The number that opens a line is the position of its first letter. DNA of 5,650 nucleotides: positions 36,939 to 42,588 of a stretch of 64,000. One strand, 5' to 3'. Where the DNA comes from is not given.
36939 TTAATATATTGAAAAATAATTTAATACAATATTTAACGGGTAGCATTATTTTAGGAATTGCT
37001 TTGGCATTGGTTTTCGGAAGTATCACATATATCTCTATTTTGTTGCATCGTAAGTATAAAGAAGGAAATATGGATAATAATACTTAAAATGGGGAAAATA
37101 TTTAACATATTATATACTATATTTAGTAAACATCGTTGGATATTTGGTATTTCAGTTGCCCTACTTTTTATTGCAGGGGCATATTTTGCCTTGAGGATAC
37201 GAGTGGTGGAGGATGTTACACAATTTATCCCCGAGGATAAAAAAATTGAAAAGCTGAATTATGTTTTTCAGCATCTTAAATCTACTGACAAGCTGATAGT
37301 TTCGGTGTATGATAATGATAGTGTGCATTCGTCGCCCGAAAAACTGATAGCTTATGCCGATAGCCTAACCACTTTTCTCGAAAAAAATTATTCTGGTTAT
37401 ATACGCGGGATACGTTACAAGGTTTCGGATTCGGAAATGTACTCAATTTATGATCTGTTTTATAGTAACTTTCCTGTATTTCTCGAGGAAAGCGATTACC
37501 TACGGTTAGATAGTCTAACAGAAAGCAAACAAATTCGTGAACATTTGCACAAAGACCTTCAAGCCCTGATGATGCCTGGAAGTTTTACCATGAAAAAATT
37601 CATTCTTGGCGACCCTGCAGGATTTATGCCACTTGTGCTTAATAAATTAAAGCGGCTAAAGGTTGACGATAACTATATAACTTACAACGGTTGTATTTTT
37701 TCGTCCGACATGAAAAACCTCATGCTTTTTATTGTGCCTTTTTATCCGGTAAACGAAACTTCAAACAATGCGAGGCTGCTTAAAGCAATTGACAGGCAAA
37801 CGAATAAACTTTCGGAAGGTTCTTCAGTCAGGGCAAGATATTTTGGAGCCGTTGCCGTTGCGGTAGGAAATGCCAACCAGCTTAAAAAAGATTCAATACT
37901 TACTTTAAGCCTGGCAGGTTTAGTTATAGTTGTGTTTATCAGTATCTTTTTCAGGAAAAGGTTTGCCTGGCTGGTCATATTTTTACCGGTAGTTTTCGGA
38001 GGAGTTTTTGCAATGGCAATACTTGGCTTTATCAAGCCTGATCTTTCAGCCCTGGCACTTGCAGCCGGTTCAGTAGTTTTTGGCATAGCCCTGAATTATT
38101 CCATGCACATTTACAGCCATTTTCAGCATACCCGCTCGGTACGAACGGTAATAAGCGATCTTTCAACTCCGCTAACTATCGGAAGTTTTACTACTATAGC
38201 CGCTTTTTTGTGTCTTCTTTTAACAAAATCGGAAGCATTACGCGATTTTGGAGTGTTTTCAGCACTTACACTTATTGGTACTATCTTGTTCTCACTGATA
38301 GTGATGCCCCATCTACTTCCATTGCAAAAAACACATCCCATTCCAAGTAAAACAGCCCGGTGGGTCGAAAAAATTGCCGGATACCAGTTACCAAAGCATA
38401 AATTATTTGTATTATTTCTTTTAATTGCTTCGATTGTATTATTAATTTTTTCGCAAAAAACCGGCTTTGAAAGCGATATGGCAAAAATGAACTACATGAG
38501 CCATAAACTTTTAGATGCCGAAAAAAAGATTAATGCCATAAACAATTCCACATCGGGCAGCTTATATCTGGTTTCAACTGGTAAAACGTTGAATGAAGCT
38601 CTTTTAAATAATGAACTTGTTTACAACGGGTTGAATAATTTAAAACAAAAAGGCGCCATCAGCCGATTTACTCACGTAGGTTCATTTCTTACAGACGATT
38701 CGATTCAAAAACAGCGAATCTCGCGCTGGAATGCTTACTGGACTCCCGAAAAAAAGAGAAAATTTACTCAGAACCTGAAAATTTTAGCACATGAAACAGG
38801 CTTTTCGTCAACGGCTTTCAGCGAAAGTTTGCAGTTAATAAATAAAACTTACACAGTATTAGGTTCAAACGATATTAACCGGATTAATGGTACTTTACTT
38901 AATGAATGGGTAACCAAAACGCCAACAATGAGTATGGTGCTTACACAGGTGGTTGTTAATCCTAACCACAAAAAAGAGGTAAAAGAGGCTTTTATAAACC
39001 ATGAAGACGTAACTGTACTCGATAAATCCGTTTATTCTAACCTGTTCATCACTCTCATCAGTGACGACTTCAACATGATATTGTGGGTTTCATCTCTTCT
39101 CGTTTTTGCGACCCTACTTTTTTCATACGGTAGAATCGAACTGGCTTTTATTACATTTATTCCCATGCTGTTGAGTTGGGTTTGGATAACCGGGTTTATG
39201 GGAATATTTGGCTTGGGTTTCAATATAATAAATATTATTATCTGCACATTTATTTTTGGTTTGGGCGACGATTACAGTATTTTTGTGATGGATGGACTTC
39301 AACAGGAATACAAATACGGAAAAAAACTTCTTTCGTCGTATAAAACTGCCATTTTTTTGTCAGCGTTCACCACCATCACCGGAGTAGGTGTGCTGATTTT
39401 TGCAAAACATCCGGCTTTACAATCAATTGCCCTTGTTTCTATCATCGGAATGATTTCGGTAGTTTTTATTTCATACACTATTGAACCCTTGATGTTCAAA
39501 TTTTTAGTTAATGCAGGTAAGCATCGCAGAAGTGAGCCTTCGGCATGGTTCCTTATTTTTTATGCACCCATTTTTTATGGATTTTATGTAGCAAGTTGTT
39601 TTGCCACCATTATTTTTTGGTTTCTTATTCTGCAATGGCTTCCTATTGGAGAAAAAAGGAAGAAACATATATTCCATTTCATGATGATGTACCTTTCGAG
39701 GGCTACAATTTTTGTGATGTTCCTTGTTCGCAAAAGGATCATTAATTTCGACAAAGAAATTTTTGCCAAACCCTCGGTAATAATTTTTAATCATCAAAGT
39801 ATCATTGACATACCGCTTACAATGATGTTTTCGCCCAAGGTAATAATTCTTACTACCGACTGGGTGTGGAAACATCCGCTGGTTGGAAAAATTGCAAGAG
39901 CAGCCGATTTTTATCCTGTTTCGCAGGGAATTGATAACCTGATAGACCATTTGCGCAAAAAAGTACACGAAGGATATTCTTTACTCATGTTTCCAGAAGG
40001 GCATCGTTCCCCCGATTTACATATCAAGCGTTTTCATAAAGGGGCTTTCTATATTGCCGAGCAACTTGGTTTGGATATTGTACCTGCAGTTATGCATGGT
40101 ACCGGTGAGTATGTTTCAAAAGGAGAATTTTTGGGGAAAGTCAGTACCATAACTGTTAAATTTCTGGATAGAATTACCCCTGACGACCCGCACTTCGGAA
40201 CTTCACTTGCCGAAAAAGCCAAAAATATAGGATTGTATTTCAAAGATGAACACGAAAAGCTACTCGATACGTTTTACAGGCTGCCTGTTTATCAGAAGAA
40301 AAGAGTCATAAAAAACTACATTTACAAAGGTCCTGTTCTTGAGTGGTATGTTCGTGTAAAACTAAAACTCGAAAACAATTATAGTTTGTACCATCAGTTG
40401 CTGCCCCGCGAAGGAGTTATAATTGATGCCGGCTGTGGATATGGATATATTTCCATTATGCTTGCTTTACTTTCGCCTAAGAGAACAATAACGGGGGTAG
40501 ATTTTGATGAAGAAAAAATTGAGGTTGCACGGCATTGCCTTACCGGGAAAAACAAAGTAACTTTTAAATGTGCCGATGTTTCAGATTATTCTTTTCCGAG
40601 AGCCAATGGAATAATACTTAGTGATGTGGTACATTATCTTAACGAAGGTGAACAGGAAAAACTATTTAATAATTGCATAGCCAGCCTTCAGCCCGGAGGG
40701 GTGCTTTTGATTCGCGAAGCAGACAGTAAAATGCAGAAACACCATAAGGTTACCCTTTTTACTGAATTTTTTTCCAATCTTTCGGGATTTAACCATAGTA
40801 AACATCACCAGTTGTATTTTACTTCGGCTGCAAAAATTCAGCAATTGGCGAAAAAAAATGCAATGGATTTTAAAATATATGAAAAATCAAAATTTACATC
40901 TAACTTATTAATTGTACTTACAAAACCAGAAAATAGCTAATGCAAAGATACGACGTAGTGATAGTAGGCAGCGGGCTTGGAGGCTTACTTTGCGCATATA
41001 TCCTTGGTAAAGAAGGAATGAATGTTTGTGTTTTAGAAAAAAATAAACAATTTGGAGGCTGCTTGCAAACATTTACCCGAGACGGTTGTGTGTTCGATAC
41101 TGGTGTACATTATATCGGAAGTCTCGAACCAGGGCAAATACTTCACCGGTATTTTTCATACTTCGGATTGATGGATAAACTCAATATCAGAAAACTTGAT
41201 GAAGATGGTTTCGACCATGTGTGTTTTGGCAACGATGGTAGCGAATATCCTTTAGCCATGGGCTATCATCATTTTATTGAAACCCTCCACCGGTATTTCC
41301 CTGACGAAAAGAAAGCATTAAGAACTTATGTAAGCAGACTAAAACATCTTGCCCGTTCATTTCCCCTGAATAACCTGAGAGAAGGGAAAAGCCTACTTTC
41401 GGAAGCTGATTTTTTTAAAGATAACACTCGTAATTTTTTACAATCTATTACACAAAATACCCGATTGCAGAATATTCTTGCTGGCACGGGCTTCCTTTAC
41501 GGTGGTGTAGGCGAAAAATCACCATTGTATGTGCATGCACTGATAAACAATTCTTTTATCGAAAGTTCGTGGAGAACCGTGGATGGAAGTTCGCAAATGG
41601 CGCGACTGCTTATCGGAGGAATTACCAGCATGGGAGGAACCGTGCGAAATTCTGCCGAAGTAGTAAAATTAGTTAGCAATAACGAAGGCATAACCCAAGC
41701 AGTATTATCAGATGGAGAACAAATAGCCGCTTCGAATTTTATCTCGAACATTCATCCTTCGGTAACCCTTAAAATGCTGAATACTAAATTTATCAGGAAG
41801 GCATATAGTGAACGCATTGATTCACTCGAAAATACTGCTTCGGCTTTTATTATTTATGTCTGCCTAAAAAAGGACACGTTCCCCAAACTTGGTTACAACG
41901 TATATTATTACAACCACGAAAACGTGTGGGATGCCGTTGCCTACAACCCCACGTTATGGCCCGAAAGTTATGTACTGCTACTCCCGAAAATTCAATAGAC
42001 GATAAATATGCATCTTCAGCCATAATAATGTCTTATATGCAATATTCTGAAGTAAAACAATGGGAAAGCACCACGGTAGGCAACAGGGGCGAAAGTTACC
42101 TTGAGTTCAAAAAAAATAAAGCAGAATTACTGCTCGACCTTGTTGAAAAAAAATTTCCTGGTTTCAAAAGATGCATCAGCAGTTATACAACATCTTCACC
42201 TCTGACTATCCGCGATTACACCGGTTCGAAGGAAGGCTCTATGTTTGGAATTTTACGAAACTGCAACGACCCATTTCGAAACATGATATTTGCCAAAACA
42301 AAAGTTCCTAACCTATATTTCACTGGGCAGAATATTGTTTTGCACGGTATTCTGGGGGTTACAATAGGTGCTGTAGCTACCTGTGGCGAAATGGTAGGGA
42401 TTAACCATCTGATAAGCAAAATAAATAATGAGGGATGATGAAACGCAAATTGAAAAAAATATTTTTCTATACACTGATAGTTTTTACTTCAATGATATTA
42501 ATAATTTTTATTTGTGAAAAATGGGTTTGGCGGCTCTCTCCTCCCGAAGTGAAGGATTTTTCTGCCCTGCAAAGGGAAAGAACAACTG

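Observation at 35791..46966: An 11-kb coupled operon carries aryl-polyene/flexirubin-style attachment and export genes but no synthase core, plus a B12-radical-SAM and O-methyltransferase tail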

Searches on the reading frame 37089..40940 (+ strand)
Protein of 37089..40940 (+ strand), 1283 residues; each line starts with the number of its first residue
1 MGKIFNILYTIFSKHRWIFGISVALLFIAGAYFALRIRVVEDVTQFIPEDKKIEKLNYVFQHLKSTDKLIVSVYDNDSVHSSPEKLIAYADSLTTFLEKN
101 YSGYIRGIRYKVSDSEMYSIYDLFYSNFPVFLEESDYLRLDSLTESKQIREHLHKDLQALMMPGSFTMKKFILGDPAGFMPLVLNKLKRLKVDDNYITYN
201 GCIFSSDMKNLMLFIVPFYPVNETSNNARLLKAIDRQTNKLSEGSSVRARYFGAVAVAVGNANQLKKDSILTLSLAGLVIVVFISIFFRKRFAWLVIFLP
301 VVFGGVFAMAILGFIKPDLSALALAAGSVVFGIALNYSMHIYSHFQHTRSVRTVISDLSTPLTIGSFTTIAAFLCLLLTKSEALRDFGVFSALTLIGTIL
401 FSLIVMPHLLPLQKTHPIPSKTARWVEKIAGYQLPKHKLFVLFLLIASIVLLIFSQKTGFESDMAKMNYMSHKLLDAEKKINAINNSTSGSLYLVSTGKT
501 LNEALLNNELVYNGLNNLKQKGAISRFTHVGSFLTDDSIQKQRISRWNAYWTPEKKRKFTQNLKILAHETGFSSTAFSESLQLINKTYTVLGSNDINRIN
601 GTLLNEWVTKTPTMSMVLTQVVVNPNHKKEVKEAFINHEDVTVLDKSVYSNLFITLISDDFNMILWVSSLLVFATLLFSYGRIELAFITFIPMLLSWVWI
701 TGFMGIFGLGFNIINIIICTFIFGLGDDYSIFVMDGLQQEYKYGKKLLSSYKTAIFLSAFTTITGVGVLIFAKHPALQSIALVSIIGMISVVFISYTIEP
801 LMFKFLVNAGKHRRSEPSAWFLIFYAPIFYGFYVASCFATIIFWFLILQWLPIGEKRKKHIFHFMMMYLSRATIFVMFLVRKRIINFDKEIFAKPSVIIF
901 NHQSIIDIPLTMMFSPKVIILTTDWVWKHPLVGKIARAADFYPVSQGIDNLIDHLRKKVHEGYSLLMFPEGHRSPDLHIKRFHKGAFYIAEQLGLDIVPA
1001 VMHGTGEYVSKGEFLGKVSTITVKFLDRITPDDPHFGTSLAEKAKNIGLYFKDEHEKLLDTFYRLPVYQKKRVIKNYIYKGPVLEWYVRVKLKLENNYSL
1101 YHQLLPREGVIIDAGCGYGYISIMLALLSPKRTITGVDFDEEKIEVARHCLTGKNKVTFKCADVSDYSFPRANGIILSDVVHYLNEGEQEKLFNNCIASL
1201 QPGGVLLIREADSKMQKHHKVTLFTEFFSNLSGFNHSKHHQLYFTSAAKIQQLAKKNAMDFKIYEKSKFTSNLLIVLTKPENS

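Call 4: search_protein_families(library=pfam, proteins=[window:37089-40940:+], max_evalue=0.01)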
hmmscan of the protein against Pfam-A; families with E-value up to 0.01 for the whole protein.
window:37089-40940:+ (1283 aa): 14 families
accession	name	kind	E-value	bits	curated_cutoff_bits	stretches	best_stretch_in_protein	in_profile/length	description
PF01553.26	Acyltransferase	-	1.2e-17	64.4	23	1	894-1002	14-131/132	Acyltransferase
PF13649.12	Methyltransf_25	-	5.9e-15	56.2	27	1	1111-1204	1-97/97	Methyltransferase domain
PF03176.21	MMPL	-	5.7e-13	48.9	20.5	2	205-412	82-301/333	MMPL family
PF13847.12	Methyltransf_31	-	2.3e-12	47.3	27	1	1110-1217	6-124/145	Methyltransferase domain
PF08241.18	Methyltransf_11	-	6.3e-12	46.4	21.2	1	1113-1208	2-95/95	Methyltransferase domain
PF08242.18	Methyltransf_12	-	3.6e-10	40.9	30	1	1113-1206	2-98/98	Methyltransferase domain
PF13489.12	Methyltransf_23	-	4.3e-09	36.7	27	1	1103-1255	15-155/164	Methyltransferase domain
PF05175.20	MTS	-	8.2e-09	35.8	23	1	1107-1231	31-157/170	Methyltransferase small domain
PF00891.24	Methyltransf_2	-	7.4e-07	29.2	22.3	1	1109-1218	64-174/210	O-methyltransferase domain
PF01739.24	CheR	-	6e-05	23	27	1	1154-1215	117-180/195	CheR methyltransferase, SAM binding domain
PF17987.7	PMT2_N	-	0.00022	21.8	27.8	1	1185-1269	37-124/125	Phosphoethanolamine N-methyltransferase 2 N-terminal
PF03848.20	TehB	-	0.0015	18.4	20.4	1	1109-1214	32-138/193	Tellurite resistance protein TehB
PF06325.19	PrmA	-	0.002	18.1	22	1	1106-1158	161-210/296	Ribosomal protein L11 methyltransferase (PrmA)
PF02355.23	SecD_SecF_C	-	0.0079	16.1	20.5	1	261-403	25-176/189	Protein export membrane protein SecD/SecF, C-terminal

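Call 5: search_protein_families(library=ncbifam, proteins=[window:37089-40940:+], max_evalue=0.01)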
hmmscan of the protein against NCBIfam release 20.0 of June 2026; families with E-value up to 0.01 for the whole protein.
window:37089-40940:+ (1283 aa): 27 families (the best 25 are shown)
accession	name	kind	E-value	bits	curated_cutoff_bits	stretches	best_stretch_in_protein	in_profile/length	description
TIGR00921.1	2A067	subfamily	3.3e-32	111.4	351.9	2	641-802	563-730/733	hydrophobe/amphiphile efflux-3 (HAE3) family transporter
TIGR03480.1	HpnN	hypoth_equivalog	2.5e-21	75.4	751.85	2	671-802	724-855/862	hopanoid biosynthesis associated RND transporter like protein HpnN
TIGR00833.1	actII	subfamily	2.6e-19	69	874.7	2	204-413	111-332/910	MMPL family RND transporter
TIGR00530.1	AGP_acyltrn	subfamily_domain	3.9e-15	55.7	102.95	1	893-1002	15-129/130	1-acylglycerol-3-phosphate O-acyltransferase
NF045600.2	BstA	equivalog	2.5e-11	42.3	1400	2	657-806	283-439/903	sterol transporter cytoplasmic membrane protein BstA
NF052374.1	HopndTporHpnN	equivalog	2.9e-10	38.9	1100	1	667-793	720-844/858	hopanoid transporter HpnN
TIGR02072.1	BioC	equivalog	7.4e-09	35.8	184.95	1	1110-1266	37-179/244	malonyl-ACP O-methyltransferase BioC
TIGR01983.1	UbiG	equivalog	7.5e-09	35.2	102.95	1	1108-1260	50-201/228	bifunctional 2-polyprenyl-6-hydroxyphenol methylase/3-demethylubiquinol 3-O-methyltransferase UbiG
NF002463.0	PRK01683.1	equivalog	7.6e-09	35.5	297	1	1109-1221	33-141/258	trans-aconitate 2-methyltransferase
NF006386.0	PRK08633.1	equivalog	1.5e-08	32.8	1221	1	884-1005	431-554/1147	acyl-[ACP]--phospholipid O-acyltransferase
NF047649.1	MTase_UXPK_star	exception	4.1e-07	29.3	460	1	1096-1209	68-182/283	methyltransferase/UXPK-star double selenoprotein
TIGR00740.1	TIGR00740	equivalog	2.4e-06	27.4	193.3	1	1102-1211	48-162/239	carboxy-S-adenosyl-L-methionine synthase CmoA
NF041820.1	daptide_MTase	equivalog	4.4e-06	26.3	175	1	1104-1218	33-152/243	daptide-type RiPP biosynthesis methyltransferase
NF043040.1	corrin_prot_MT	hypoth_equivalog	8e-06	25.4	180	1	1107-1209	41-148/216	corrinoid protein-associated methyltransferase CpaM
TIGR02021.1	BchM-ChlM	equivalog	1.5e-05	24.5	158.9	1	1111-1202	58-148/218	magnesium protoporphyrin IX methyltransferase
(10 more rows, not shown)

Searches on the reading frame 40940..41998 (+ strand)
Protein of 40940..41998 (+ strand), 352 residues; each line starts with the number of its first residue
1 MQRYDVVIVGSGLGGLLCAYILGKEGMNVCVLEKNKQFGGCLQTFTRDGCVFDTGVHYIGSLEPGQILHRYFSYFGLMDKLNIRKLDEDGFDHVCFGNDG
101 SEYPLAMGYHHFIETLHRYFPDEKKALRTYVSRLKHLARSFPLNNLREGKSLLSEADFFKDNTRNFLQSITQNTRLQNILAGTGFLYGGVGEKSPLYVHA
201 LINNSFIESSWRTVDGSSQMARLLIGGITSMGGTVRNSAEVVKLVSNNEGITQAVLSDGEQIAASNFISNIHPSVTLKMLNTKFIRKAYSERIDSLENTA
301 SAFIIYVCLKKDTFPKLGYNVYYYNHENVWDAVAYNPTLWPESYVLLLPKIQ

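Call 4: search_protein_families(library=pfam, proteins=[window:40940-41998:+], max_evalue=0.01)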
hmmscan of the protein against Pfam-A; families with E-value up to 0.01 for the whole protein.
window:40940-41998:+ (352 aa): 10 families
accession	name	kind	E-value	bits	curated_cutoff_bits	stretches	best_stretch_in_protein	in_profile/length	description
PF01593.30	Amino_oxidase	-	1.7e-16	61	19.8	1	13-317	1-299/443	Flavin containing amine oxidoreductase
PF13450.12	NAD_binding_8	-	2.5e-16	60.1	21.9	1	8-74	1-67/68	NAD(P)-binding Rossmann-like domain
PF00890.30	FAD_binding_2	-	6e-10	39.3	20.4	1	5-44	1-38/414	FAD binding domain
PF01266.30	DAO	-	4.7e-08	33.4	27.9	1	5-40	1-37/353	FAD dependent oxidoreductase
PF01946.23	Thi4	-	3.1e-07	30.3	26.2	1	4-41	18-56/235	Thi4 family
PF01494.25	FAD_binding_3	-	8.5e-07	28.9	22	1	4-37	2-35/349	FAD binding domain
PF03486.20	HI0933_like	-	1.7e-06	28.1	50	1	5-42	2-39/244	HI0933-like protein Rossmann domain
PF12831.13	FAD_oxidored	-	5.3e-05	23.1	27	1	5-42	1-38/416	FAD dependent oxidoreductase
PF07992.20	Pyr_redox_2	-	0.00015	21.7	26.1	1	4-42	1-41/291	Pyridine nucleotide-disulphide oxidoreductase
PF05834.18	Lycopene_cycl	-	0.004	16.7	23.4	0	5-35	1-33/380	Lycopene cyclase protein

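Call 5: search_protein_families(library=ncbifam, proteins=[window:40940-41998:+], max_evalue=0.01)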
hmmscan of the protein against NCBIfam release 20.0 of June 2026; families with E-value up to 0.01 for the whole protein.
window:40940-41998:+ (352 aa): 104 families (the best 25 are shown)
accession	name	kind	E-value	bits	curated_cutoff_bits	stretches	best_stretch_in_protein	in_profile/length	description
TIGR02733.1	desat_CrtD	equivalog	1.1e-24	86.9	549.7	2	5-77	3-75/492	C-3',4' desaturase CrtD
NF058655.1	CrtID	equivalog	2.9e-20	72.6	640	1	6-343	1-344/478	bifunctional phytoene desaturase/3,4-desaturase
TIGR02734.1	crtI_fam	subfamily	1e-19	70.7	238.1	1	6-317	1-320/504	phytoene desaturase family protein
TIGR02730.1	carot_isom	equivalog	4e-18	65.5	586.9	2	4-152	1-150/493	carotenoid isomerase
NF045637.1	carotdesatCrtDProt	equivalog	2.2e-15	56.2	580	2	6-55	1-50/485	1-hydroxycarotenoid 3,4-desaturase CrtD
NF005560.0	PRK07233.1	equivalog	4.7e-15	55.3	252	2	5-59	2-56/435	hypothetical protein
NF042421.1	hydcarot_desat_CrtD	equivalog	4.4e-13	48.5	500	1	6-137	4-130/487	1-hydroxycarotenoid 3,4-desaturase CrtD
TIGR03467.1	HpnE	equivalog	5.2e-12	45.8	283.05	1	6-58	1-55/430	hydroxysqualene dehydroxylase HpnE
NF005548.0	PRK07208.1-4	equivalog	1.9e-10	39.9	389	1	3-57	3-57/488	hypothetical protein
NF045689.1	BCarotKetCrtO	equivalog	4.4e-09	35.4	1000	1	1-44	1-44/563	beta-carotene ketolase CrtO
TIGR00562.1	proto_IX_ox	equivalog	4.8e-09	35.3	97.85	1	3-60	2-61/470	protoporphyrinogen oxidase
NF005545.0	PRK07208.1-1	equivalog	7.8e-09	34.4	451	1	3-59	7-64/504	hypothetical protein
TIGR00292.1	TIGR00292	equivalog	7.1e-08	32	148.3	1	4-42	22-60/254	sulfide-dependent adenosine diphosphate thiazole synthase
NF008845.0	PRK11883.1-5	equivalog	1.1e-07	30.5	560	1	3-57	4-64/468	protoporphyrinogen oxidase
NF005549.0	PRK07208.1-5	equivalog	5.4e-07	28.4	587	1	3-61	4-66/534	hypothetical protein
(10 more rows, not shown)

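Call 59: find_encoding_contigs(protein=window:40940-41998:+, flank=3000, max_places=4)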
Protein window:40940-41998:+ (352 aa): no gene with exactly this product is on record in the collection.

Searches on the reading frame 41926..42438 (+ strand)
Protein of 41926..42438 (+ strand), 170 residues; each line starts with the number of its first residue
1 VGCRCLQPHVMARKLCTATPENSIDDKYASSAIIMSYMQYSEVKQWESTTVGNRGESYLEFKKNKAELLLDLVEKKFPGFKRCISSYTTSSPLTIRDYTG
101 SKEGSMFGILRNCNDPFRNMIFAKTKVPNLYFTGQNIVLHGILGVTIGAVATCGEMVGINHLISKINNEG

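Call 4: search_protein_families(library=pfam, proteins=[window:41926-42438:+], max_evalue=0.01)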
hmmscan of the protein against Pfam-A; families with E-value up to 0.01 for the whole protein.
window:41926-42438:+ (170 aa): 0 families

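Call 5: search_protein_families(library=ncbifam, proteins=[window:41926-42438:+], max_evalue=0.01)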
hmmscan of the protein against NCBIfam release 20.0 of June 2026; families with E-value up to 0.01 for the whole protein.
window:41926-42438:+ (170 aa): 2 families
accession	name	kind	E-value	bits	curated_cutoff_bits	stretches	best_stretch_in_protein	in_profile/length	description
TIGR02730.1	carot_isom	equivalog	3.9e-08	32.6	586.9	1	35-151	370-483/493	carotenoid isomerase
TIGR02733.1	desat_CrtD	equivalog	0.00042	19.1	549.7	1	33-156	370-488/492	C-3',4' desaturase CrtD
